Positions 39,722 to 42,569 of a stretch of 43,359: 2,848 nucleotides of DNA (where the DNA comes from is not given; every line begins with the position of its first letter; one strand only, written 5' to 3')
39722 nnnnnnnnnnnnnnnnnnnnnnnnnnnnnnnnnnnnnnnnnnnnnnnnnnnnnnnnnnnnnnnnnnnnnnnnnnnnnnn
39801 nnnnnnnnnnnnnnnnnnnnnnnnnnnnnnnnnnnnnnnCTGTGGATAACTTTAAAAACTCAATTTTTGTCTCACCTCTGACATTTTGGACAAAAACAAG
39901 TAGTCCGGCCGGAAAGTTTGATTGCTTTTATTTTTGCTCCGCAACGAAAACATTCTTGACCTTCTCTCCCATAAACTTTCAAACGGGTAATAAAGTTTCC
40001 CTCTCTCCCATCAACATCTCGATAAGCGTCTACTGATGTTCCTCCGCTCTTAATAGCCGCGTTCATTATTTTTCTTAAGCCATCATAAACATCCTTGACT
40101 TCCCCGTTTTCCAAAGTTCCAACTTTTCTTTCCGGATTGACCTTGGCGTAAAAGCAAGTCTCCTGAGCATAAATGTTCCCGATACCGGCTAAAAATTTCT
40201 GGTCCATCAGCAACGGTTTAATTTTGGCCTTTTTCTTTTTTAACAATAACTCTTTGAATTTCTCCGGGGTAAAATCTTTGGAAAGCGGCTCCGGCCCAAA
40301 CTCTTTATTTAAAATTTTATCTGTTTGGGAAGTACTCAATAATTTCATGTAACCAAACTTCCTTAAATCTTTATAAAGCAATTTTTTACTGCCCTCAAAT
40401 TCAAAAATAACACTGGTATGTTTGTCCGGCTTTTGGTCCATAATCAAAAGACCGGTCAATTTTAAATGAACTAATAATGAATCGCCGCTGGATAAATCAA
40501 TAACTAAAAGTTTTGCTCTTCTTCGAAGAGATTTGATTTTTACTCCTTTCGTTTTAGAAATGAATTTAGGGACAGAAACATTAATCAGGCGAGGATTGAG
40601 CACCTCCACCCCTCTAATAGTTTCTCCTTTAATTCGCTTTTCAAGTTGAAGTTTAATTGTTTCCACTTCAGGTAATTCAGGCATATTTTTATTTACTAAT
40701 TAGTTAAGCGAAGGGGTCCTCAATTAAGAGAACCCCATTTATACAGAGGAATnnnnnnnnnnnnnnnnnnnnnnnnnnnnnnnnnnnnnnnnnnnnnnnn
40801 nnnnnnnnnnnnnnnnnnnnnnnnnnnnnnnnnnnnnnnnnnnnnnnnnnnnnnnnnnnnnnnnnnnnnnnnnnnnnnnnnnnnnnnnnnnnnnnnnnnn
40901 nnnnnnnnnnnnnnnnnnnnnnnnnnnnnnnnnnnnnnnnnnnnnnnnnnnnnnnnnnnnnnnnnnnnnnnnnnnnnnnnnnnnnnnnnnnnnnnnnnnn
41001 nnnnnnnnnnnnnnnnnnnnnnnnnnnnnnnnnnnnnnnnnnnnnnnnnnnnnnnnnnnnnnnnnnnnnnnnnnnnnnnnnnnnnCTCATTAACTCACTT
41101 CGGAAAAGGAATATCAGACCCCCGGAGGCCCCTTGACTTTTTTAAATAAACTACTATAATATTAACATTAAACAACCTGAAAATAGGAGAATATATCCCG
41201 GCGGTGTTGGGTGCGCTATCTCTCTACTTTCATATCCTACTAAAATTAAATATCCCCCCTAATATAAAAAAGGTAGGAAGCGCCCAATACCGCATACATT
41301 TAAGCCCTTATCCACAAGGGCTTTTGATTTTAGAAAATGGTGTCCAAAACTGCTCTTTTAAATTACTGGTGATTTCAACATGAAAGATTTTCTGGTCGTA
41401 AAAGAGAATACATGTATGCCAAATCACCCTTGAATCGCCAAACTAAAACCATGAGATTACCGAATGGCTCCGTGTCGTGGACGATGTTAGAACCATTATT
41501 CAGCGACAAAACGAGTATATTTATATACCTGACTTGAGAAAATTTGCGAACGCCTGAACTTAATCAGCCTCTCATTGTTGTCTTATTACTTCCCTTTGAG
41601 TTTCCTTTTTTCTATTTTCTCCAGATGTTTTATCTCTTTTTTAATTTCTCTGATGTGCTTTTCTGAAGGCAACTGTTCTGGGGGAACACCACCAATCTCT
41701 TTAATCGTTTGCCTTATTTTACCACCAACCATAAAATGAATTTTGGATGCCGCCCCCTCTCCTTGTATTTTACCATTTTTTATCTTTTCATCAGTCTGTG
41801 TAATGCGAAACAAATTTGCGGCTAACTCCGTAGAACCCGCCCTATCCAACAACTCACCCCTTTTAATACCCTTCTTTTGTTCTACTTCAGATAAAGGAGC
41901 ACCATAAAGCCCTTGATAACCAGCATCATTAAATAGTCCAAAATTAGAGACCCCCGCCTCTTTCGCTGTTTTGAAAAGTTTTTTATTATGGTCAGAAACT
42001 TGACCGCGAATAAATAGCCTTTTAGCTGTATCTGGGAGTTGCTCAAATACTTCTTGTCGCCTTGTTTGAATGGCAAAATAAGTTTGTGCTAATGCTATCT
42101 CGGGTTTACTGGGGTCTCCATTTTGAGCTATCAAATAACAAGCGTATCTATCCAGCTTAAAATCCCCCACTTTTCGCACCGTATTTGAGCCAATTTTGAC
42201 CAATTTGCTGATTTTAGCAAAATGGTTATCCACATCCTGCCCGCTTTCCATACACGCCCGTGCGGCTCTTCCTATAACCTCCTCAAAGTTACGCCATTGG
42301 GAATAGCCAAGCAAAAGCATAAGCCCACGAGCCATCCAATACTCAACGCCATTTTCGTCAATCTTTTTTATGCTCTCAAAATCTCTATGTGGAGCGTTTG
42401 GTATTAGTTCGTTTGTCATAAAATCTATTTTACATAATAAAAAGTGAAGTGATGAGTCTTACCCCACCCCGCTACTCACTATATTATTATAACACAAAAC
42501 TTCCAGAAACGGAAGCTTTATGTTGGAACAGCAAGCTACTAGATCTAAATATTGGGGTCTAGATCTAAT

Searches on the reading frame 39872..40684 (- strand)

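Call 41: search_protein_families(library=pfam, proteins=[window:39872-40684:-], max_evalue=0.0001)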
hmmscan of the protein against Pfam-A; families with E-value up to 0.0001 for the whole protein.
window:39872-40684:- (270 aa): 4 families
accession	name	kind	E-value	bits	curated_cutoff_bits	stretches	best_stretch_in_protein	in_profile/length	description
PF01149.29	Fapy_DNA_glyco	-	2.6e-31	109.1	25.5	1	1-113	1-117/117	Formamidopyrimidine-DNA glycosylase N-terminal domain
PF06831.19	H2TH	-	3.3e-24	85.1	34.7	1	130-219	2-90/93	Formamidopyrimidine-DNA glycosylase H2TH domain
PF06827.20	zf-FPG_IleRS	-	2.8e-06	27.5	21.3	1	242-269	1-28/30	Zinc finger found in FPG and IleRS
PF05833.16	NFACT_N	-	7.3e-05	22.2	31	0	133-211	170-244/456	NFACT N-terminal and middle domains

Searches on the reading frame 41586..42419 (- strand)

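Call 41: search_protein_families(library=pfam, proteins=[window:41586-42419:-], max_evalue=0.0001)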
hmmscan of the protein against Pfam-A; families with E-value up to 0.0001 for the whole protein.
window:41586-42419:- (277 aa): 1 family
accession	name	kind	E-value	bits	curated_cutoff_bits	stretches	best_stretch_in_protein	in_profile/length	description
PF02498.22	Bro-N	-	1.3e-09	39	25.6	1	17-114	2-94/96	BRO family, N-terminal domain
